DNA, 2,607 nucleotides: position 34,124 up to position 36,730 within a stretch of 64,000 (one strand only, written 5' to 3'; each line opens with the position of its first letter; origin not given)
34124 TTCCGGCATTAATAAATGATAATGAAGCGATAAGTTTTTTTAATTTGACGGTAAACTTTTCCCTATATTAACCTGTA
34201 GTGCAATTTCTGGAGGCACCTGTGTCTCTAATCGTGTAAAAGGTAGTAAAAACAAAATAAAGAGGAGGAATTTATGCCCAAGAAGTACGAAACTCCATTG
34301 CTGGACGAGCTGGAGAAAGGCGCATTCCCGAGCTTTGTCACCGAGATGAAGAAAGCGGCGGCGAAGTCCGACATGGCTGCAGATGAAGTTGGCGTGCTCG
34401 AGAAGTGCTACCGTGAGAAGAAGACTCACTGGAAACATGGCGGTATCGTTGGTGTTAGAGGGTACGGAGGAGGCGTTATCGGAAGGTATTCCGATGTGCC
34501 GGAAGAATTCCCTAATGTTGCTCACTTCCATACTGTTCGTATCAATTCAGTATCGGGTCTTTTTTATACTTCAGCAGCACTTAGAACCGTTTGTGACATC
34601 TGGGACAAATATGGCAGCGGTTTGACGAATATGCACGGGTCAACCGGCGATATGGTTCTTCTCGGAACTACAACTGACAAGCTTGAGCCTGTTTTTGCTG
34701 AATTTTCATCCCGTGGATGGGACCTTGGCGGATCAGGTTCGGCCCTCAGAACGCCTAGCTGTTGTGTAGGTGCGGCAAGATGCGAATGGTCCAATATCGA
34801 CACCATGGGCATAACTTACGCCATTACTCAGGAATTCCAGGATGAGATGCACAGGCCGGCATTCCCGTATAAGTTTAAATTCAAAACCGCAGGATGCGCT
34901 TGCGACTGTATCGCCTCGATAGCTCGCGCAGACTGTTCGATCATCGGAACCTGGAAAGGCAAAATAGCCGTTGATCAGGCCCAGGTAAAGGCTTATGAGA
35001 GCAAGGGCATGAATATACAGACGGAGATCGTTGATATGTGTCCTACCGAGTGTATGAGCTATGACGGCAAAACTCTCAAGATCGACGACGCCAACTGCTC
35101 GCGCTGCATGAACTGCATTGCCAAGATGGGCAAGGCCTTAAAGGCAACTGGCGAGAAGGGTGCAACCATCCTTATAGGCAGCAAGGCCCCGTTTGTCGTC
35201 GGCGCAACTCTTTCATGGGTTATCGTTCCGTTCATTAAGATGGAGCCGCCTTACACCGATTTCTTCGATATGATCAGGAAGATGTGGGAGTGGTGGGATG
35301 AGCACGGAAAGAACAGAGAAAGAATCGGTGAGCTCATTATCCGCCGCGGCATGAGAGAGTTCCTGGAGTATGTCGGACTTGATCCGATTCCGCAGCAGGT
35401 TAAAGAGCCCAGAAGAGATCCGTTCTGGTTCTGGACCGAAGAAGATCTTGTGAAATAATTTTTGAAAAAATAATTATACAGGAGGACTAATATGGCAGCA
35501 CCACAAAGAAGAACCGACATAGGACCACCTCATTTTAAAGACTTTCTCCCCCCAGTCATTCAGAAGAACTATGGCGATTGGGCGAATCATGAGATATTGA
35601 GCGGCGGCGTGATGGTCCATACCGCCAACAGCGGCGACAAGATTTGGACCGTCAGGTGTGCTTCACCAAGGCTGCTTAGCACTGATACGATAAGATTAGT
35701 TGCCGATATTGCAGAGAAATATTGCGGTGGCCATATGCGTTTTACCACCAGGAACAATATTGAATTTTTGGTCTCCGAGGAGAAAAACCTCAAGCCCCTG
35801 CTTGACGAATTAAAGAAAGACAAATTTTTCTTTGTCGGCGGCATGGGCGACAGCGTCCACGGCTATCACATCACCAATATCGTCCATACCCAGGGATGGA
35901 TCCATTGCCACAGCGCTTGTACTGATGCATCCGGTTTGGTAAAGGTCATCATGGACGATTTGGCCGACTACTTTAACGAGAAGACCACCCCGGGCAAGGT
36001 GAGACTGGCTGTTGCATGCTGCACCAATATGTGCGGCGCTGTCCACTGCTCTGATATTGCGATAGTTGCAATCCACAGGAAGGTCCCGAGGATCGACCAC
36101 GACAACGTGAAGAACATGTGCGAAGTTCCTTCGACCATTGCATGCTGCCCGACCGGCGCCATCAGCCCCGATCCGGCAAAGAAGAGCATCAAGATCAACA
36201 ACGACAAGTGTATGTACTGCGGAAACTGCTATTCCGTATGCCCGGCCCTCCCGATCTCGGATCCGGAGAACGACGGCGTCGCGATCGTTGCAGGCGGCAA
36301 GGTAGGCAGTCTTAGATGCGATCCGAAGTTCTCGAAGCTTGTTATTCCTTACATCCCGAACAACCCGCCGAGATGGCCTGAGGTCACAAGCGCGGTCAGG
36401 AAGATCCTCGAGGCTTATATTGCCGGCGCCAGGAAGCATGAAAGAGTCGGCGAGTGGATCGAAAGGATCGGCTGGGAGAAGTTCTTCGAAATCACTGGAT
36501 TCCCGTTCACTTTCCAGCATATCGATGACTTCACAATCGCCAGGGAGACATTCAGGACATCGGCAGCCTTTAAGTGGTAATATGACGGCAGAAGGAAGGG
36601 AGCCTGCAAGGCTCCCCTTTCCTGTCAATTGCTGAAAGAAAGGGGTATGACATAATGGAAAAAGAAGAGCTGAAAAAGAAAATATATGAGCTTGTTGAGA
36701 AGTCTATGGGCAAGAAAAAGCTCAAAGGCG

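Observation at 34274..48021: dsr locus combining reductive-type markers (dsrD, dsrT-position gene) with oxidative-type dsrEFH-like genes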

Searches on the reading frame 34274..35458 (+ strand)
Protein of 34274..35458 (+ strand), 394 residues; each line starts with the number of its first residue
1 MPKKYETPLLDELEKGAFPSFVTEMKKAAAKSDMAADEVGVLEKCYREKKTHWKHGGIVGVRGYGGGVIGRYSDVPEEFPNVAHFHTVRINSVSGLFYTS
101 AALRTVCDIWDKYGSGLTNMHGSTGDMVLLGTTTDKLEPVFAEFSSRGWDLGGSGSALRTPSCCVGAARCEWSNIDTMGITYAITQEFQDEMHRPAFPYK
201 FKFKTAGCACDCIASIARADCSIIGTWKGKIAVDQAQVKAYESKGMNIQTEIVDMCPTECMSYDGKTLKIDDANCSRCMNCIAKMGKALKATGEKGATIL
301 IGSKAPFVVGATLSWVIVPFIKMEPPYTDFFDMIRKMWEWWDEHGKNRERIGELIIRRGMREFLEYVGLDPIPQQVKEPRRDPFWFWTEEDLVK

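Call 3: search_protein_families(library=pfam, proteins=[window:34274-35458:+], max_evalue=0.01)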
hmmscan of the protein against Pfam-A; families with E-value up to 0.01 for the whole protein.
window:34274-35458:+ (394 aa): 2 families
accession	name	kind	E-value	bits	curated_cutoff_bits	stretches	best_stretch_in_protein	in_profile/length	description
PF01077.27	NIR_SIR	-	2e-34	118.7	27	1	154-368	1-151/158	Nitrite and sulphite reductase 4Fe-4S domain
PF03460.22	NIR_SIR_ferr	-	7.4e-08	32.5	24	1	83-144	7-66/69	Nitrite/Sulfite reductase ferredoxin-like half domain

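Call 5: search_protein_families(library=ncbifam, proteins=[window:34274-35458:+], max_evalue=0.01)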
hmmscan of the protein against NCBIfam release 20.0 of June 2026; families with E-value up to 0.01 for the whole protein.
window:34274-35458:+ (394 aa): 4 families
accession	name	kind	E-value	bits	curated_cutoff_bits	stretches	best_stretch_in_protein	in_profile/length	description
TIGR02064.1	dsrA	equivalog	1.7e-154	514.5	392.85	1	10-390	1-389/402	dissimilatory-type sulfite reductase subunit alpha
TIGR02066.1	dsrB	equivalog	6.8e-37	127.2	341.5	1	100-378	43-322/341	dissimilatory-type sulfite reductase subunit beta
TIGR02374.1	nitri_red_nirB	equivalog_domain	3.9e-08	32.2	578.35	1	95-229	568-696/794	nitrite reductase large subunit NirB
NF011565.0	PRK14989.1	subfamily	2.4e-07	29.2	883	1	95-229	573-701/847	nitrite reductase large subunit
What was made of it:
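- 34274..35458 (+): dsrA, dissimilatory sulfite reductase alpha subunit, reductive bacterial type. TIGR02064 514 bits (call 5).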

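Call 10: search_solved_structures(query=window:34274-35458:+, max_evalue=1e-10)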
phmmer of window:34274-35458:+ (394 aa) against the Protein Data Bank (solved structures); distinct sequences matched with E-value up to 1e-10: 10.
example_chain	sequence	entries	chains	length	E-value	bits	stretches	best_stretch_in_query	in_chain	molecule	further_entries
3mm5_A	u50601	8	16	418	4.2e-147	493.6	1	6-392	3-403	Sulfite reductase, dissimilatory-type subunit alpha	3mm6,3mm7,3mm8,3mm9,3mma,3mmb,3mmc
2xsj_A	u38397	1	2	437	1.2e-139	469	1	4-392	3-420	SULFITE REDUCTASE ALPHA SUBUNIT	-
3or1_A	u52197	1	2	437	2.1e-138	464.9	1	4-392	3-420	Sulfite reductase alpha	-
3or2_A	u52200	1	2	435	2.9e-138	464.5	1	4-392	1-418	Sulfite redcutase subunit alpha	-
2v4j_A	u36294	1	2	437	5.6e-135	453.7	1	4-392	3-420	SULFITE REDUCTASE, DISSIMILATORY-TYPE SUBUNIT ALPHA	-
3mm5_B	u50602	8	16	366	1.1e-19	74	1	101-386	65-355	Sulfite reductase, dissimilatory-type subunit beta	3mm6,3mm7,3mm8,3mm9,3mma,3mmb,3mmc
2v4j_B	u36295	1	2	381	9.9e-13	51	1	86-389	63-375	SULFITE REDUCTASE, DISSIMILATORY-TYPE SUBUNIT BETA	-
3or2_B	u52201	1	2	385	1.1e-12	50.9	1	99-389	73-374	Sulfite redcutase subunit beta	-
3or1_B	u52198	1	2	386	1.1e-12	50.9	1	99-389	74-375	Sulfite reductase beta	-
7np8_A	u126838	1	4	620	7.9e-11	44.8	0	87-367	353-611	Coenzyme F420-dependent sulfite reductase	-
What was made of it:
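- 34274..35458 (+): PDB A. fulgidus DsrA 494 bits (call 10).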

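Call 28: search_dna_similar(query=window:34274-35458:+, collection=phages, mode=protein, max_evalue=0.00001, max_rows=15)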
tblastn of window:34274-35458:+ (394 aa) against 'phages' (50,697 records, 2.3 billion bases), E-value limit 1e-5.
Records with a match: 4; places in all: 4; records where one place covers at least 80% of the query: 4.
Best place of each record, by identity: <60% 4.
By first word of the organism name: Lauvirus 2; Podophage 2.
By host as written in the record: - 4.
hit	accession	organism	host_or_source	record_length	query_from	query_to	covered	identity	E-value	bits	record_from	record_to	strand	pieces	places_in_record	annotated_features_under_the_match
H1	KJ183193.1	Lauvirus lau218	-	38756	5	380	95%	38.9%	3e-67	236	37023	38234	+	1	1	sulphite reductase, dissimilatory-type alpha subunit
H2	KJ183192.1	Lauvirus lau218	-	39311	5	380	95%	38.9%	3e-67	236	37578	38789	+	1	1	sulphite reductase (rdsrA), dissimilatory-type alpha subunit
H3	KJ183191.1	Podophage Lau218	-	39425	5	380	95%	38.9%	3e-67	236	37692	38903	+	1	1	sulphite reductase, dissimilatory-type alpha subunit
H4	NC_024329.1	Podophage Lau218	-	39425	5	380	95%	38.9%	3e-67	236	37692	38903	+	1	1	sulphite reductase, dissimilatory-type alpha subunit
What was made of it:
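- Tried and rejected: The phage collection gave Lau218 rdsrA instead (call 28).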

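Call 29: search_dna_similar(query=window:34274-35458:+, collection=plasmids, mode=protein, max_evalue=1e-20, max_rows=15)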
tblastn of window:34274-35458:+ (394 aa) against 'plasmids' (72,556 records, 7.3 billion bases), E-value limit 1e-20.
No match.
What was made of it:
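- Tried and rejected: No match (call 29).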

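Call 31: get_annotated_region(hit=H4, flank=300)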
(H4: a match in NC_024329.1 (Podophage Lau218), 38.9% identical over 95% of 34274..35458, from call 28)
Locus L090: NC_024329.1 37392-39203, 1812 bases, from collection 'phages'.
description: Podophage Lau218, complete genome.
organism: Podophage Lau218 (NCBI taxid 2784187)
taxonomy: Viruses; Duplodnaviria; Heunggongvirae; Uroviricota; Caudoviricetes; Autographiviridae; Lauvirus; Lauvirus lau218
host: -; source: -; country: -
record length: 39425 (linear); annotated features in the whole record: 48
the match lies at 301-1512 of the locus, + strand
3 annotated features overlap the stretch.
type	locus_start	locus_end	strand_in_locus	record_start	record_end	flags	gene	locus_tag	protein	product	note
CDS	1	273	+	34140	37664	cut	-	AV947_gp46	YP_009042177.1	hypothetical protein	-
CDS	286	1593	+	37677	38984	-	-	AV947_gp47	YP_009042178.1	sulphite reductase, dissimilatory-type alpha subunit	-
CDS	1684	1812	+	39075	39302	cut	-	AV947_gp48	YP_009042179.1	terminase small subunit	-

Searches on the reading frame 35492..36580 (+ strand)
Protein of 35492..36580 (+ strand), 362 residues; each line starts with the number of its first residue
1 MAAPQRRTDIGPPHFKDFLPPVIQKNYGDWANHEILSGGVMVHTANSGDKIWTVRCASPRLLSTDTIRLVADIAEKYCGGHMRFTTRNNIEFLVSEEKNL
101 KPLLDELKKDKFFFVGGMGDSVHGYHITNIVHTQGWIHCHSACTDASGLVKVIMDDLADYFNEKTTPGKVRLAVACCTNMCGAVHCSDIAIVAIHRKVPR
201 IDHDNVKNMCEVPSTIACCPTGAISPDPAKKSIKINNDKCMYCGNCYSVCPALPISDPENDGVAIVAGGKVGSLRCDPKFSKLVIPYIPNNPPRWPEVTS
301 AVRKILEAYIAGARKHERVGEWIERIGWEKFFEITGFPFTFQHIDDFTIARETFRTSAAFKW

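Call 3: search_protein_families(library=pfam, proteins=[window:35492-36580:+], max_evalue=0.01)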
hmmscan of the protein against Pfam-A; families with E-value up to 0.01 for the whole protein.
window:35492-36580:+ (362 aa): 7 families
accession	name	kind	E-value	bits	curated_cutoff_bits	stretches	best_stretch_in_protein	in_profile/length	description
PF01077.27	NIR_SIR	-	7.8e-36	123.4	27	1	126-334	4-149/158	Nitrite and sulphite reductase 4Fe-4S domain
PF03460.22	NIR_SIR_ferr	-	1.6e-15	57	24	1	45-109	3-68/69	Nitrite/Sulfite reductase ferredoxin-like half domain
PF00037.32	Fer4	-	3e-07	30.4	21.1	1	233-252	1-20/24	4Fe-4S binding domain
PF13237.11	Fer4_10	-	0.00036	20.9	25.5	1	217-251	17-53/53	4Fe-4S dicluster domain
PF13187.11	Fer4_9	-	0.0014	19.1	27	1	218-252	11-49/52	4Fe-4S dicluster domain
PF25160.1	LdpA_Fe-S-bd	-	0.003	17.7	27.6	1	210-255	5-43/49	LdpA Fe-S cluster-binding domain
PF12797.12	Fer4_2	-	0.0043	17.4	24.5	1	233-252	3-22/22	4Fe-4S binding domain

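Call 5: search_protein_families(library=ncbifam, proteins=[window:35492-36580:+], max_evalue=0.01)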
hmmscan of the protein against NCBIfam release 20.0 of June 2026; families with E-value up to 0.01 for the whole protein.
window:35492-36580:+ (362 aa): 21 families
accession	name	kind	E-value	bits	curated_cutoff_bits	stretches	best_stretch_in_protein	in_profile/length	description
TIGR02066.1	dsrB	equivalog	2.5e-144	480.5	341.5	1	22-362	1-341/341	dissimilatory-type sulfite reductase subunit beta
TIGR02064.1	dsrA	equivalog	1.3e-34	119.8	392.85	1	44-339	68-370/402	dissimilatory-type sulfite reductase subunit alpha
TIGR02912.1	sulfite_red_C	equivalog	2.9e-13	49.5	324.1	1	47-332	18-293/314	sulfite reductase subunit C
NF010369.0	PRK13795.1-4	equivalog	8.5e-06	24.2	1086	1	215-260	584-629/633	hypothetical protein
NF007125.0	PRK09566.1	equivalog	2.5e-05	22.9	594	1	58-197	330-458/513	ferredoxin--nitrite reductase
NF007126.0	PRK09567.1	equivalog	4.7e-05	21.7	523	1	62-198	386-512/595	NirA family protein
NF058577.1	FdxA_fam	equivalog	0.00011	22.4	65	1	217-252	17-50/52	4Fe-4S ferredoxin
NF007382.0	PRK09898.1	equivalog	0.00065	19.3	213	1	208-252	124-168/208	ferredoxin-like protein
TIGR04105.1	FeFe_hydrog_B1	subfamily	0.00088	18.1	450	1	217-257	168-207/462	monomeric [FeFe] hydrogenase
TIGR02374.1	nitri_red_nirB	equivalog_domain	0.0013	17.2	578.35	0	65-195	574-694/794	nitrite reductase large subunit NirB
TIGR02951.1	DMSO_dmsB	equivalog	0.002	18.2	214.1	1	208-251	65-108/161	DMSO/selenate family reductase complex B subunit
NF010029.0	PRK13504.1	equivalog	0.0022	16.4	457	0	67-120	96-149/575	NADPH-dependent assimilatory sulfite reductase hemoprotein subunit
NF043069.1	T4HPD_activ_SAM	equivalog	0.0023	17.4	425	0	214-252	58-94/299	trans-4-hydroxy-L-proline dehydratase activase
TIGR02936.1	fdxN_nitrog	equivalog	0.0025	17.9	80.55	1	234-251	17-34/91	ferredoxin III, nif-specific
TIGR03149.1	cyt_nit_nrfC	equivalog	0.0025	17.2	377.6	1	208-251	95-138/225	cytochrome c nitrite reductase Fe-S protein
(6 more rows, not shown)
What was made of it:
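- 35492..36580 (+): dsrB, beta subunit, reductive bacterial type. TIGR02066 480 bits (call 5).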

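Call 9: find_encoding_contigs(protein=window:35492-36580:+, flank=10000, max_places=6)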
Protein window:35492-36580:+ (362 aa): 4 contigs read that carry it; 2 places shown.
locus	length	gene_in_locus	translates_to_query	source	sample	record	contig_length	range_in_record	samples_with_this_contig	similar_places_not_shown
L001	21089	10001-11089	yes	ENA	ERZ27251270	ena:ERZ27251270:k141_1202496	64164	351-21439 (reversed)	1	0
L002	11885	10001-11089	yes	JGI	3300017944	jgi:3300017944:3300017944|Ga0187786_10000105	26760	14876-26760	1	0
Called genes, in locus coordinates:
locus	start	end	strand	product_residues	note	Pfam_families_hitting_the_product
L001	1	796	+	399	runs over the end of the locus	PF00174:Oxidored_molyb, PF03404:Mo-co_dimer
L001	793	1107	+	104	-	-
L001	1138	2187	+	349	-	PF03150:CCP_MauG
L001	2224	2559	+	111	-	PF13442:Cytochrome_CBB3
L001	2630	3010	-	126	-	-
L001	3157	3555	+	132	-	PF00583:Acetyltransf_1, PF13673:Acetyltransf_10, PF13508:Acetyltransf_7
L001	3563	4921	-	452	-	PF01565:FAD_binding_4, PF02913:FAD-oxidase_C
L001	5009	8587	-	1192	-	PF02463:SMC_N, PF13304:AAA_21, PF13476:AAA_23, PF13555:AAA_29 (faint), PF24161:CCDC39 (faint), PF06470:SMC_hinge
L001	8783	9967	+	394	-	PF03460:NIR_SIR_ferr, PF01077:NIR_SIR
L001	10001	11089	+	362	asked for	PF03460:NIR_SIR_ferr, PF01077:NIR_SIR, PF00037:Fer4 (weak)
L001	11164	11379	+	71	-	-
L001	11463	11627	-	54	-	PF00301:Rubredoxin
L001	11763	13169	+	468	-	PF01656:CbiA, PF13500:AAA_26, PF07685:GATase_3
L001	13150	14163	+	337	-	-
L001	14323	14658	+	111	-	PF04358:DsrC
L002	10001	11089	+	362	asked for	PF03460:NIR_SIR_ferr, PF01077:NIR_SIR, PF00037:Fer4 (weak)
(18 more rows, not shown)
